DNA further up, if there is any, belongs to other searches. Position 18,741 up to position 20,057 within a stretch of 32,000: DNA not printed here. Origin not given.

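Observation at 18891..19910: Rhomboid protease fused to a cytoplasmic alpha-crystallin (small-HSP) like domain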

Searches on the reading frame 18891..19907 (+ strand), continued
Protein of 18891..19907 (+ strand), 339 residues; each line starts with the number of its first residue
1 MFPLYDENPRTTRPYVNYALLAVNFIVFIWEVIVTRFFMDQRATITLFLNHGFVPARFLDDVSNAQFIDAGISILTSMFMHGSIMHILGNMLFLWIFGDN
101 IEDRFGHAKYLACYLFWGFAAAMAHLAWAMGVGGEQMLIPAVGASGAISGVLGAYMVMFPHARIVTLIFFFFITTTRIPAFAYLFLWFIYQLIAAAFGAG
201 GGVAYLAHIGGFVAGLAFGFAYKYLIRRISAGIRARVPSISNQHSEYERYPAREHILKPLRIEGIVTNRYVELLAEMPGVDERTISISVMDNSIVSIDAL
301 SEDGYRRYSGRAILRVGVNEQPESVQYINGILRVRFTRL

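Call 40: search_solved_structures(query=A1, max_evalue=0.001, show_alignments=2)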
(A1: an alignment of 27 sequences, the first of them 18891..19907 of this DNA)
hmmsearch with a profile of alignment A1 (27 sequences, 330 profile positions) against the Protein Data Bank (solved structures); distinct sequences matched with E-value up to 0.001: 18.
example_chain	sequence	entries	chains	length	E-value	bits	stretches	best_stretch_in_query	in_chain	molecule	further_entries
4rzk_A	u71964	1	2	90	1e-06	31.6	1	250-329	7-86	Small heat shock protein hsp20 family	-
4qnz_A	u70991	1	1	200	1.4e-05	27.9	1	70-118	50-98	Rhomboid protease GlpG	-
4qo0_A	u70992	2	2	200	2e-05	27.4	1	70-118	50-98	Rhomboid protease GlpG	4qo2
3b44_A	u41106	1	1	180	0.00026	23.7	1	70-119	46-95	glpG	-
2nr9_A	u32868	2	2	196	0.00027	23.7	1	67-227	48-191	Protein glpG homolog | Rhomboid protease glpG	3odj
2xow_A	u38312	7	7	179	0.00032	23.4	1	70-119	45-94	RHOMBOID PROTEASE GLPG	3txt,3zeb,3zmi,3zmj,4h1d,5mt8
2o7l_A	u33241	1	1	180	0.00032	23.4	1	70-119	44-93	Protein glpG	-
3b45_A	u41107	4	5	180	0.00032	23.4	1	70-119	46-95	glpG | RHOMBOID PROTEASE GLPG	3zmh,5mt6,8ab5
3zot_A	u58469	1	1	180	0.00032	23.4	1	70-119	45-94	RHOMBOID PROTEASE GLPG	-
2xov_A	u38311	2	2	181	0.00033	23.4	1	70-119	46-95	RHOMBOID PROTEASE GLPG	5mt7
2ic8_A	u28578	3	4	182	0.00033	23.4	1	70-119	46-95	Protein glpG | Rhomboid protease glpG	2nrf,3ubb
2irv_A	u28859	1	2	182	0.00033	23.4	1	70-119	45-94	Protein glpG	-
5mtf_A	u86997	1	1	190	0.00036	23.2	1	70-119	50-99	Rhomboid protease GlpG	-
6vj8_A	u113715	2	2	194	0.00037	23.2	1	70-119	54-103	Rhomboid family intramembrane serine protease GlpG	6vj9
4njn_A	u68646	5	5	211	0.00044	23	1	70-118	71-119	Rhomboid protease GlpG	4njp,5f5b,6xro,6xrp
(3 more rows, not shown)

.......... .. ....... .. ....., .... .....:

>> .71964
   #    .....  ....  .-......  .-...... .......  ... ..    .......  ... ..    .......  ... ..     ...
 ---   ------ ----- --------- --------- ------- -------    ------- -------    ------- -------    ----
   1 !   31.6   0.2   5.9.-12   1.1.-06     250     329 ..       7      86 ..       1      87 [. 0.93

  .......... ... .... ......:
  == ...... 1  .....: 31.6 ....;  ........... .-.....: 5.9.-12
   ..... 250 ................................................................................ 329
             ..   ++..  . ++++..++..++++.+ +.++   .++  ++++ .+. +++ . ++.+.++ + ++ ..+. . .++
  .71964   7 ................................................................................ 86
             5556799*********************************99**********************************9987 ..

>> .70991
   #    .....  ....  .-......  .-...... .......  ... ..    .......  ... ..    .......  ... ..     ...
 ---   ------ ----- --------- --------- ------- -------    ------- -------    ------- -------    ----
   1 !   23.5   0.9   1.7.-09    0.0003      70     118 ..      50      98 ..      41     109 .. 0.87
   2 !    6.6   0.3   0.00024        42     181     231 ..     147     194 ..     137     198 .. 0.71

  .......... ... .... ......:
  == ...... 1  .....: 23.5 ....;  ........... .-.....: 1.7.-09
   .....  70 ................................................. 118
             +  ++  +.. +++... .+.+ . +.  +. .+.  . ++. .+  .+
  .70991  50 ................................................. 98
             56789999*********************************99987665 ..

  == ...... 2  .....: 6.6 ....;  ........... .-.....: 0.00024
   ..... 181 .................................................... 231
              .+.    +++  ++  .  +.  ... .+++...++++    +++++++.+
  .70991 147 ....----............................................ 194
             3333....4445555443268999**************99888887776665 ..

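Call 55: search_protein_families(library=pfam, alignment_id=A3, max_evalue=0.01)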
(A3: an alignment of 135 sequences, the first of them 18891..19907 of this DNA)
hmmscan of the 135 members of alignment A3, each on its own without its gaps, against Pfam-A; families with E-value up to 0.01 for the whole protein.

A. member 1, window:18891-19907:+ (339 aa): 1 family
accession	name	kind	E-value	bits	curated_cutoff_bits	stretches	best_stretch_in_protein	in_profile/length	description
PF01694.28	Rhomboid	-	5.1e-30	105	22.6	1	73-222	6-140/143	Rhomboid domain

B. families by the number of members that match (of 135 scanned): 5 families
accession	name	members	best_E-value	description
PF01694.28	Rhomboid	135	1.3e-34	Rhomboid domain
PF08551.15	DUF1751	108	7e-08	Eukaryotic integral membrane protein (DUF1751)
PF17886.7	ArsA_HSP20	72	9.4e-08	HSP20-like domain found in ArsA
PF00011.27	HSP20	53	1.1e-05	Hsp20/alpha crystallin family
PF05648.19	PEX11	2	0.00091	Peroxisomal biogenesis factor 11 (PEX11)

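Call 56: predict_structure(alignment_id=A3)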
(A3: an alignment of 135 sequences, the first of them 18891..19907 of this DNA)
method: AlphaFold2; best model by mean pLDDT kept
length: 339 residues; sequences in the alignment: 135
mean_pLDDT: 90.5   pTM: 0.72
mean pLDDT of the five models: 90.5, 90.0, 89.3, 89.2, 86.7
residues with pLDDT >= 90: 263; 70-90: 53; 50-70: 13; < 50: 10
segments of 3 or more residues with pLDDT < 50: 242-249
pLDDT, mean of each block of 10 residues (from residue 1): 91 96 97 95 94 96 97 96 90 96 96 96 94 92 90 96 93 93 91 79 81 96 92 73 45 69 96 95 94 92 88 95 95 97
secondary structure, 60 per line:
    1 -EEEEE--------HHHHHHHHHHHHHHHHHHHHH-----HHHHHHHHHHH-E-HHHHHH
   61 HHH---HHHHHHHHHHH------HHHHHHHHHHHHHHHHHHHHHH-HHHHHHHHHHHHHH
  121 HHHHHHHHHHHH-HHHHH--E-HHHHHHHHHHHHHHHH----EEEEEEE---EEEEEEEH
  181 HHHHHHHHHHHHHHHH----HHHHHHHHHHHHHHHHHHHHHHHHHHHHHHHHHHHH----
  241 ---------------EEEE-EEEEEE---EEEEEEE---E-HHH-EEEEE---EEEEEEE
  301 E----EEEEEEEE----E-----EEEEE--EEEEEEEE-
elements in order: E2-6 H15-35 H41-51 H55-63 H67-77 H84-105 H107-132 H134-138 H143-158 E163-169 E173-179 H180-196 H201-236 E256-259 E261-266 E270-276 E286-290 E294-301 E306-313 E324-328 E331-338

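Call 62: fold_search(model_id=the predicted structure, library=pdb)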
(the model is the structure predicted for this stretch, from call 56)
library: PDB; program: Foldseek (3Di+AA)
matches with E <= 10: 534; with E <= 0.001: 79
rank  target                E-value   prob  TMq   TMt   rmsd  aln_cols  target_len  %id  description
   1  4rzk_A                3.6e-06  1.00  0.24  0.88   1.3        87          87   24  Crystal structure of Sulfolobus solfataricus Hsp20.1 ACD (released 2015-12-23)
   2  4rzk_B                4.2e-06  1.00  0.24  0.89   1.6        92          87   22  Crystal structure of Sulfolobus solfataricus Hsp20.1 ACD (released 2015-12-23)
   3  2irv_B                1.7e-05  1.00  0.39  0.68   5.1       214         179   22  Crystal structure of GlpG, a rhomboid intramembrane serine protease (released 2006-10-31)
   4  2xow                  2.0e-05  1.00  0.41  0.73   5.2       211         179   20  Structure of GlpG in complex with a mechanism-based isocoumarin inhibitor (released 2010-10-13)
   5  8ab5_A                2.7e-05  1.00  0.39  0.69   5.0       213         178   20  Structure of E. coli GlpG in complex with peptide derived inhibitor Ac-VRHA-conh-[4-(4-butyl)-phenoxy-1-phenyl-2-butyl (released 2023-10-25)
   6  3vqm_D                5.3e-05  1.00  0.22  0.63   3.0        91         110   20  Small heat shock protein hsp14.0 of C-terminal deletion variant with C-terminal peptide (released 2012-06-06)
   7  6pjq_A                5.9e-05  1.00  0.39  0.71   4.9       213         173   21  Time-resolved structural snapshot of proteolysis by GlpG inside the membrane (released 2019-11-27)
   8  3gla_A                7.0e-05  1.00  0.22  0.69   2.8        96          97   22  Crystal Structure of the hspA from Xanthomonas axonopodis (released 2009-03-24)
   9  5f5j_A                7.0e-05  1.00  0.41  0.71   5.0       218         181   20  E.coli GlpG Y205F mutant complexed with aldehyde inhibitor in DMPC/CHAPSO bicelle (released 2016-02-10)
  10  3w1z_B                7.4e-05  1.00  0.21  0.47   5.6       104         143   13  Heat shock protein 16.0 from Schizosaccharomyces pombe (released 2013-03-13)
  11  6pj5_A                7.8e-05  1.00  0.40  0.71   5.0       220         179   21  Time-resolved structural snapshot of proteolysis by GlpG inside the membrane (released 2019-10-02)
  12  5f5k_A                9.2e-05  1.00  0.40  0.71   4.9       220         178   21  E.Coli GlpG Y205F mutant complexed with aldehyde inhibitor in DMPC/CHAPSO bicelle (released 2016-02-10)
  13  6l6m_B                1.0e-04  1.00  0.22  0.64   3.1        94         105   18  HSP18.5 from E. histolytica (released 2020-11-04)
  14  6pja_A                1.1e-04  1.00  0.40  0.72   6.0       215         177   21  Time-resolved structural snapshot of proteolysis by GlpG inside the membrane (released 2019-10-02)
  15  6pj4_A                1.1e-04  1.00  0.40  0.70   5.1       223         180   21  Time-resolved structural snapshot of proteolysis by GlpG inside the membrane (released 2019-10-02)
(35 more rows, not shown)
